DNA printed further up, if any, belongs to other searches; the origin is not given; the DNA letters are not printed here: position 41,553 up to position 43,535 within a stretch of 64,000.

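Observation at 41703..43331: Unusual fusion: T1-type BTB + long pentapeptide-repeat solenoid + C-terminal TLDc domain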

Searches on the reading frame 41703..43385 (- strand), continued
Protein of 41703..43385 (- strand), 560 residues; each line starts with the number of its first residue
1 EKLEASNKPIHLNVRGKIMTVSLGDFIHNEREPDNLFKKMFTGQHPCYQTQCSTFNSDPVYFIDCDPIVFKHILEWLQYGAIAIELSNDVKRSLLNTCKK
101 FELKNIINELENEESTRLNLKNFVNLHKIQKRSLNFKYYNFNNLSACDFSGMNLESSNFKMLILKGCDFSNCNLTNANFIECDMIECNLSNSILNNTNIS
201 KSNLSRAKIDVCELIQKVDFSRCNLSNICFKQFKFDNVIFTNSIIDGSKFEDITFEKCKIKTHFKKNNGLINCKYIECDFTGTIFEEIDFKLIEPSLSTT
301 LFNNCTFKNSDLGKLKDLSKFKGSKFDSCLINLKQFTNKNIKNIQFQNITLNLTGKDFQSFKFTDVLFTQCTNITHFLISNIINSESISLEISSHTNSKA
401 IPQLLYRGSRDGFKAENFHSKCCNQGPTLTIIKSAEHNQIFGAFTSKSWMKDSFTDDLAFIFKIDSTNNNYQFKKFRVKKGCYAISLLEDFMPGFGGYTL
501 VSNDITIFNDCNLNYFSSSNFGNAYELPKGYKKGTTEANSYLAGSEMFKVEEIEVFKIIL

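Call 35: search_protein_families(library=pfam, proteins=[P0110, P0111, P0112, P0119, P0121, P0123, P0144, P0194, P0195, P0203], max_evalue=0.01)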
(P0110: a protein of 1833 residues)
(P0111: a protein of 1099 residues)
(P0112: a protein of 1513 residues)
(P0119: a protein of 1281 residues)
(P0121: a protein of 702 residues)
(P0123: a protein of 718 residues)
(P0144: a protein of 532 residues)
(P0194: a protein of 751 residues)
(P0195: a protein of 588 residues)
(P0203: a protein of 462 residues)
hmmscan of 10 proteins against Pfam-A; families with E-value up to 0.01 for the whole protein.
P0110 (1833 aa): 1 family
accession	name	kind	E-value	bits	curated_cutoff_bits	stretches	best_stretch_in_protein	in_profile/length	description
PF07534.22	TLD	-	3.3e-151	499.5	24.5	7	13-186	19-169/170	TLDc domain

P0111 (1099 aa): 8 families
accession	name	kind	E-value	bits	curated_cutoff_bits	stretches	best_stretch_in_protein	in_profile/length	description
PF00805.28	Pentapeptide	-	4.5e-65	215.1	20.2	11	858-897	1-40/40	Pentapeptide repeats (8 copies)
PF13599.13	Pentapeptide_4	-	1.2e-61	205.2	38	8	409-460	20-71/78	Pentapeptide repeat region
PF13576.12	Pentapeptide_3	-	3.8e-34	117.1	27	4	408-450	2-47/48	Pentapeptide repeats (9 copies)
PF07534.22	TLD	-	6.9e-26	91.6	24.5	1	921-1099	4-169/170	TLDc domain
PF23894.2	LD_SV2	-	5.7e-12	46.3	29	2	382-457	17-92/92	SV2A/B/C luminal domain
PF14634.12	zf-RING_5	-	0.001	19.5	27.9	1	58-93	2-42/43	zinc-RING finger domain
PF25296.1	Decapeptide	-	0.0018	18.6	45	0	397-453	2-58/74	Decapeptide repeat region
PF05605.18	zf-Di19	-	0.0054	17.4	27.5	0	88-128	4-43/54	Drought induced 19 protein (Di19), zinc-binding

P0112 (1513 aa): 2 families
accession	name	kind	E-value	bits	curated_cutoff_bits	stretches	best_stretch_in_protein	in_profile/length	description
PF07534.22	TLD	-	5.2e-124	411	24.5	8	232-410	4-169/170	TLDc domain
PF18227.6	LepB_GAP_C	-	5.1e-06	27.2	25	0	652-691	36-75/80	LepB GAP domain C-terminal subdomain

P0119 (1281 aa): 13 families
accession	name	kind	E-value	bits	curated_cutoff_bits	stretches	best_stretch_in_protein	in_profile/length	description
PF07534.22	TLD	-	1.2e-78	263.3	24.5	5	732-882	2-143/170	TLDc domain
PF00069.31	Pkinase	-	6.4e-50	170.4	31.7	1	92-322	10-257/263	Protein kinase domain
PF07714.23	PK_Tyr_Ser-Thr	-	3.4e-41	141.7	23.1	1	95-325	13-257/258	Protein tyrosine and serine/threonine kinase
PF10707.15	YrbL-PhoP_reg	-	4.7e-08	33.3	31.5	1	89-211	9-141/185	PhoP regulatory network protein YrbL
PF21362.3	Sina_RING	-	2.8e-06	27.8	29.3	1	6-43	1-35/35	E3 ubiquitin-protein ligase sina/sinah, RING finger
PF14634.12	zf-RING_5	-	3.4e-06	27.4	27.9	1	6-45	2-43/43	zinc-RING finger domain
PF08235.19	LNS2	-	1.1e-05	25.5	32.3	0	1000-1062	122-184/226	LNS2 (Lipin/Ned1/Smp2)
PF13920.12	zf-C3HC4_3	-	7.3e-05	22.9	27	1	5-48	4-47/49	Zinc finger, C3HC4 type (RING finger)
PF08535.16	KorB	-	0.00017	21.9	22.3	0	350-372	35-57/89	KorB domain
PF08138.16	Sex_peptide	-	0.00022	21.7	25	0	826-856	23-52/55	Sex peptide (SP) family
PF13639.12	zf-RING_2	-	0.0004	21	27.3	1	5-44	2-44/44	Ring finger domain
PF01163.29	RIO1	-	0.00042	20.4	22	1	153-224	82-155/187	RIO domain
PF13445.12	zf-RING_UBOX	-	0.00051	20.4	25.2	1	6-40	1-38/39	RING-type zinc-finger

P0121 (702 aa): 5 families
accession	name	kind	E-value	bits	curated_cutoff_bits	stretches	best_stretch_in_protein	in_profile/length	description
PF07534.22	TLD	-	6.1e-24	85.3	24.5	1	551-700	24-169/170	TLDc domain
PF13599.13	Pentapeptide_4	-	1e-16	61.2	38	3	476-529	6-61/78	Pentapeptide repeat region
PF00805.28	Pentapeptide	-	2.2e-14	53.1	20.2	1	475-510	5-40/40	Pentapeptide repeats (8 copies)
PF13576.12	Pentapeptide_3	-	1.8e-08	34.9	27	0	474-510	8-46/48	Pentapeptide repeats (9 copies)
PF02214.28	BTB_2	-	0.0017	19.1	21.4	1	135-213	1-73/94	BTB/POZ domain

P0123 (718 aa): 1 family
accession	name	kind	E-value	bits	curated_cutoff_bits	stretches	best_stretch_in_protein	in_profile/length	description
PF07534.22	TLD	-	1.4e-82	276.1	24.5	4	352-530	4-169/170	TLDc domain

P0144 (532 aa): 9 families
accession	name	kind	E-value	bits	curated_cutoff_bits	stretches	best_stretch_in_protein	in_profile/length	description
PF00805.28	Pentapeptide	-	1.8e-21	75.8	20.2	3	386-421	2-37/40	Pentapeptide repeats (8 copies)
PF13599.13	Pentapeptide_4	-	3.5e-20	72.3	38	4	466-527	13-73/78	Pentapeptide repeat region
PF13576.12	Pentapeptide_3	-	6.8e-14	52.3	27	2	473-515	2-47/48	Pentapeptide repeats (9 copies)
PF14835.12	zf-RING_6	-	2.4e-06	27.8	35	1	60-104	4-48/65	zf-RING of BARD1-type protein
PF02214.28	BTB_2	-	0.00015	22.5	21.4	1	233-302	1-63/94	BTB/POZ domain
PF14634.12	zf-RING_5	-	0.00018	21.9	27.9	1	66-103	2-42/43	zinc-RING finger domain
PF23894.2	LD_SV2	-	0.0013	19.5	29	0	480-529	21-69/92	SV2A/B/C luminal domain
PF03938.19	OmpH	-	0.0034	18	32.4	1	152-230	18-94/141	Outer membrane protein (OmpH-like)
PF15642.11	Tox-ODYAM1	-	0.0066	15.9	25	0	152-219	119-185/385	Toxin in Odyssella and Amoebophilus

P0194 (751 aa): 5 families
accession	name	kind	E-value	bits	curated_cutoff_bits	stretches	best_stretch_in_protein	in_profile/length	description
PF00805.28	Pentapeptide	-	1.7e-42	143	20.2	8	574-612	2-40/40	Pentapeptide repeats (8 copies)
PF13599.13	Pentapeptide_4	-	2.1e-38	130.7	38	5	680-745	7-72/78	Pentapeptide repeat region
PF13576.12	Pentapeptide_3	-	5.3e-22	78.2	27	4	701-744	1-47/48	Pentapeptide repeats (9 copies)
PF02214.28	BTB_2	-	1.1e-10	42.2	21.4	1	300-389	1-89/94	BTB/POZ domain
PF23894.2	LD_SV2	-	1.3e-09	38.7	29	2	680-741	31-92/92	SV2A/B/C luminal domain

P0195 (588 aa): 7 families
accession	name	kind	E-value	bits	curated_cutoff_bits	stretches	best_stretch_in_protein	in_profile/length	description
PF00805.28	Pentapeptide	-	1.2e-66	220.1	20.2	8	309-348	1-40/40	Pentapeptide repeats (8 copies)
PF13599.13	Pentapeptide_4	-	6.5e-45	151.5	38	7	417-496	1-75/78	Pentapeptide repeat region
PF13576.12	Pentapeptide_3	-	4.4e-30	104.1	27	5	414-457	1-47/48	Pentapeptide repeats (9 copies)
PF02214.28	BTB_2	-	4.8e-11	43.3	21.4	1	41-136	1-91/94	BTB/POZ domain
PF25296.1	Decapeptide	-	1.3e-09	38.2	45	0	182-232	12-62/74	Decapeptide repeat region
PF23894.2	LD_SV2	-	4e-09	37.1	29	0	145-217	16-87/92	SV2A/B/C luminal domain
PF05264.16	CfAFP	-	0.0087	16.5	25.9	0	285-358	28-101/137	Choristoneura fumiferana antifreeze protein (CfAFP)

P0203 (462 aa): 5 families
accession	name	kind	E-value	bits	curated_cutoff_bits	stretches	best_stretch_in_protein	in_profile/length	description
PF07534.22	TLD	-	2e-24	86.9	24.5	1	287-454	8-169/170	TLDc domain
PF13599.13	Pentapeptide_4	-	2.3e-18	66.5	38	3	202-272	4-74/78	Pentapeptide repeat region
PF00805.28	Pentapeptide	-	3.2e-12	46.2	20.2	1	223-254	8-39/40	Pentapeptide repeats (8 copies)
PF13576.12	Pentapeptide_3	-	8.7e-07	29.5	27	0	186-214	10-36/48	Pentapeptide repeats (9 copies)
PF23894.2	LD_SV2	-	4.6e-06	27.3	29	1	187-251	26-90/92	SV2A/B/C luminal domain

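Call 36: list_cluster_members(proteins=[P0111, P0121, P0144, P0203, P0007, P0194, P0195, P0001, P0002])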
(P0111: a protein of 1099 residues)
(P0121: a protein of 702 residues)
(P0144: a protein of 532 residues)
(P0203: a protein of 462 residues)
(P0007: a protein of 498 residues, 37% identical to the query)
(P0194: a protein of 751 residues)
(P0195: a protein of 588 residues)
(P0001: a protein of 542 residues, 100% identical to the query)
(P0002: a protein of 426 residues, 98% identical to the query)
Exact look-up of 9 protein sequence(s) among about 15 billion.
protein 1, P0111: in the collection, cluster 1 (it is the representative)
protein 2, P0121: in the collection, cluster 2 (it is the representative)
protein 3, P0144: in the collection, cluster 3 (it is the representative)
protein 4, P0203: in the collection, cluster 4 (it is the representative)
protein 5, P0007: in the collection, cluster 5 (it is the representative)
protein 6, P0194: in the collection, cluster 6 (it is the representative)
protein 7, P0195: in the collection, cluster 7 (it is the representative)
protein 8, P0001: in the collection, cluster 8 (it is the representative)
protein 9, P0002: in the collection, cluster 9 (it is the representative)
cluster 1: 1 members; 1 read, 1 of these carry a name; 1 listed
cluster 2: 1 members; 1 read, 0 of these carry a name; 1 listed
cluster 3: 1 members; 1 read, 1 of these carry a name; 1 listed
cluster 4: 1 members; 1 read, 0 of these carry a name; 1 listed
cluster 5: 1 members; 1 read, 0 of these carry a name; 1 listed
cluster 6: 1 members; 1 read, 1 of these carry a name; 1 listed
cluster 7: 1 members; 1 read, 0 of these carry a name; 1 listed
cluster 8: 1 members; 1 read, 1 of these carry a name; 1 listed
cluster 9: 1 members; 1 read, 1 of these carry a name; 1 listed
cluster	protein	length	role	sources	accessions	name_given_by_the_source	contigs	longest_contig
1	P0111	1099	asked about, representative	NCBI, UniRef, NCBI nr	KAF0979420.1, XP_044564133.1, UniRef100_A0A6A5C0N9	hypothetical protein FDP41_001763 [Naegleria fowleri] | TLDc domain-containing protein n=1 Tax=Naegleria fowleri TaxID=5763 RepID=A0A6A5C0N9_NAEFO | uncharacterized protein FDP41_001763 [Naegleria fowleri]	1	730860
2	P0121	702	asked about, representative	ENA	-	-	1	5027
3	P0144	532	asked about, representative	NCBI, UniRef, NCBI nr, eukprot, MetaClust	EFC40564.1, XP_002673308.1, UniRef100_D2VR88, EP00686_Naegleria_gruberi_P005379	predicted protein [Naegleria gruberi] | Predicted protein n=1 Tax=Naegleria gruberi TaxID=5762 RepID=D2VR88_NAEGR | uncharacterized protein NAEGRDRAFT_71501 [Naegleria gruberi]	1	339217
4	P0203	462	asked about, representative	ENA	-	-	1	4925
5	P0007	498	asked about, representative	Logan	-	-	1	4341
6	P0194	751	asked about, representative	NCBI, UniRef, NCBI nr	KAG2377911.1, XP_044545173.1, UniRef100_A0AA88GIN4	hypothetical protein C9374_008996 [Naegleria lovaniensis] | Potassium channel tetramerisation-type BTB domain-containing protein n=1 Tax=Naegleria ... | uncharacterized protein C9374_008996 [Naegleria lovaniensis]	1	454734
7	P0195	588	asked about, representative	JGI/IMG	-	-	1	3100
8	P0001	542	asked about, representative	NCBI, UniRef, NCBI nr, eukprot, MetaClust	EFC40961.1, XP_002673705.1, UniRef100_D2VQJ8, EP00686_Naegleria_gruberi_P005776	predicted protein [Naegleria gruberi] | Predicted protein n=1 Tax=Naegleria gruberi TaxID=5762 RepID=D2VQJ8_NAEGR | uncharacterized protein NAEGRDRAFT_71251 [Naegleria gruberi]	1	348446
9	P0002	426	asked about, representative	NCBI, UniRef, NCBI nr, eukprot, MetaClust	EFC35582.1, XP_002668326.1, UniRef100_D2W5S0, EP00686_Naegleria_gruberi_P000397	predicted protein [Naegleria gruberi] | Predicted protein n=1 Tax=Naegleria gruberi TaxID=5762 RepID=D2W5S0_NAEGR | uncharacterized protein NAEGRDRAFT_76763 [Naegleria gruberi]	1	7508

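Call 37: find_encoding_contigs(protein=P0007, flank=5000, max_places=2)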
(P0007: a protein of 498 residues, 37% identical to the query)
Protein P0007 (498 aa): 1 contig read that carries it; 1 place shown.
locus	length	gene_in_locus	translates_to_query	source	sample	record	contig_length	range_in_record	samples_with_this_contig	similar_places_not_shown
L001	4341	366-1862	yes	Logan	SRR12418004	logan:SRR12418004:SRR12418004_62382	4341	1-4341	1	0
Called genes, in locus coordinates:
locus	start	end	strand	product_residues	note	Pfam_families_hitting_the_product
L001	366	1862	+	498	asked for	PF13576:Pentapeptide_3 (faint), PF13599:Pentapeptide_4 (weak), PF23894:LD_SV2 (weak), PF00805:Pentapeptide (weak), PF13599:Pentapeptide_4 (weak), PF07534:TLD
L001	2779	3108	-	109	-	-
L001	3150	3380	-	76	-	-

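Call 38: find_encoding_contigs(protein=P0121, flank=5000, max_places=2)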
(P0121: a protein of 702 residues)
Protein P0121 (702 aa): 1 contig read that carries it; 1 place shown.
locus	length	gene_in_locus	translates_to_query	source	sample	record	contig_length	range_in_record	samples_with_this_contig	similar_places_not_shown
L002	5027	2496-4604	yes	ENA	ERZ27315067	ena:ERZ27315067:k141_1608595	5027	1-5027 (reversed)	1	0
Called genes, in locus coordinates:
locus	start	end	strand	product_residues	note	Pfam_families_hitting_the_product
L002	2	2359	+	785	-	?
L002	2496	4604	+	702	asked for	PF13576:Pentapeptide_3 (faint), PF00805:Pentapeptide (weak), PF13599:Pentapeptide_4 (weak), PF07534:TLD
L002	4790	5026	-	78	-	?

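Call 46: find_homologous_proteins(query=A2, max_evalue=1e-10)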
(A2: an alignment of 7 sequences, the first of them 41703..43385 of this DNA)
Query A2 (7 sequences) (560 aa, profile of the alignment): 39 proteins with E <= 1e-10 among 8000 candidates.
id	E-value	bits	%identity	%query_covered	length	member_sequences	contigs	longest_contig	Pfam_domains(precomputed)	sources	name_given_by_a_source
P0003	1.1e-258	878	43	100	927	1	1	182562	PF13576.13,PF13599.14,PF00805.29,PF23894.3,PF07534.23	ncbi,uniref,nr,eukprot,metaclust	ncbi:predicted protein [Naegleria gruberi]|uniref:Predicted protein n=1 Tax=Naegleria gruberi TaxID=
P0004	1.5e-236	804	48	100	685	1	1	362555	PF13576.13,PF02214.29,PF13599.14,PF00805.29,PF23894.3,PF07534.23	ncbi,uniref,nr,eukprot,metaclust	ncbi:hypothetical protein NAEGRDRAFT_80657 [Naegleria gruberi]|uniref:TLDc domain-containing protein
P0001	3.0e-227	774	100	97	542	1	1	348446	PF13576.13,PF13599.14,PF00805.29,PF07534.23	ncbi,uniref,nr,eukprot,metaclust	ncbi:predicted protein [Naegleria gruberi]|uniref:Predicted protein n=1 Tax=Naegleria gruberi TaxID=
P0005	1.6e-226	771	46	100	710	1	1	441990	PF13576.13,PF13599.14,PF00805.29,PF23894.3,PF07534.23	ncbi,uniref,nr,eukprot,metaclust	ncbi:predicted protein [Naegleria gruberi]|uniref:Predicted protein n=1 Tax=Naegleria gruberi TaxID=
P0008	4.6e-198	677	31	66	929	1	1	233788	PF13576.13,PF13599.14,PF00805.29,PF23894.3,PF07534.23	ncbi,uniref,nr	ncbi:hypothetical protein C9374_011707 [Naegleria lovaniensis]|uniref:Uncharacterized protein n=1 Ta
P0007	2.5e-195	668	38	99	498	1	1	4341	PF13576.13,PF13599.14,PF00805.29,PF23894.3,PF07534.23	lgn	-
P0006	8.7e-183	627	38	99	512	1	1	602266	PF13599.14,PF07534.23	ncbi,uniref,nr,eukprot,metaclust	ncbi:TLDc domain-containing protein [Naegleria gruberi]|uniref:TLDc domain-containing protein n=1 Ta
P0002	9.2e-121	422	98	56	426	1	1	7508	PF13576.13,PF13599.14,PF00805.29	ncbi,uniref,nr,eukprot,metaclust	ncbi:predicted protein [Naegleria gruberi]|uniref:Predicted protein n=1 Tax=Naegleria gruberi TaxID=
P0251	3.2e-105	371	32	99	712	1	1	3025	PF13576.13,PF13599.14,PF00805.29,PF07534.23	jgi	-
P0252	4.9e-91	324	53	44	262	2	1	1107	PF07534.23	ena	-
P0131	5.7e-81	291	43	32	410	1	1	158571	PF07534.23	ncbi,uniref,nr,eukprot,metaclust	ncbi:predicted protein [Naegleria gruberi]|uniref:Predicted protein n=1 Tax=Naegleria gruberi TaxID=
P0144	1.3e-70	257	41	50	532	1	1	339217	PF13576.13,PF14835.12,PF13599.14,PF00805.29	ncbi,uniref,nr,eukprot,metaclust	ncbi:predicted protein [Naegleria gruberi]|uniref:Predicted protein n=1 Tax=Naegleria gruberi TaxID=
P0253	1.2e-67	247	45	18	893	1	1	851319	PF02214.29,PF14835.12,PF07534.23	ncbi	ncbi:hypothetical protein ABK040_001424 [Willaertia magna]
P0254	3.8e-46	176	34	44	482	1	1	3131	PF00805.29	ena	-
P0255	9.3e-38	148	41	28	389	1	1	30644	PF07534.23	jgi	jgi:hypothetical protein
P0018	3.5e-35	140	39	28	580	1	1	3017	PF07534.23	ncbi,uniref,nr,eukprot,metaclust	ncbi:hypothetical protein RFI_34006 [Reticulomyxa filosa]|uniref:TLDc domain-containing protein n=1 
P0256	3.9e-34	136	39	28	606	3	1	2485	PF00536.38,PF02214.29,PF07647.25,PF07534.23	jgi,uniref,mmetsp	uniref:TLDc domain-containing protein n=1 Tax=Ditylum brightwellii TaxID=49249 RepID=A0A6U3TM16_9STR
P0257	4.7e-33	133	72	13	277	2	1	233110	-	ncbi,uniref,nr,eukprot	ncbi:predicted protein [Naegleria gruberi]|uniref:Predicted protein n=1 Tax=Naegleria gruberi TaxID=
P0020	1.2e-29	122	42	28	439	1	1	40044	PF07534.23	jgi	jgi:hypothetical protein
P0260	2.4e-26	111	34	28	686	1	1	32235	PF07707.22,PF00651.38,PF07534.23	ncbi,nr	ncbi:hypothetical protein BGZ75_005566 [Mortierella antarctica]|nr:hypothetical protein BGZ75_005566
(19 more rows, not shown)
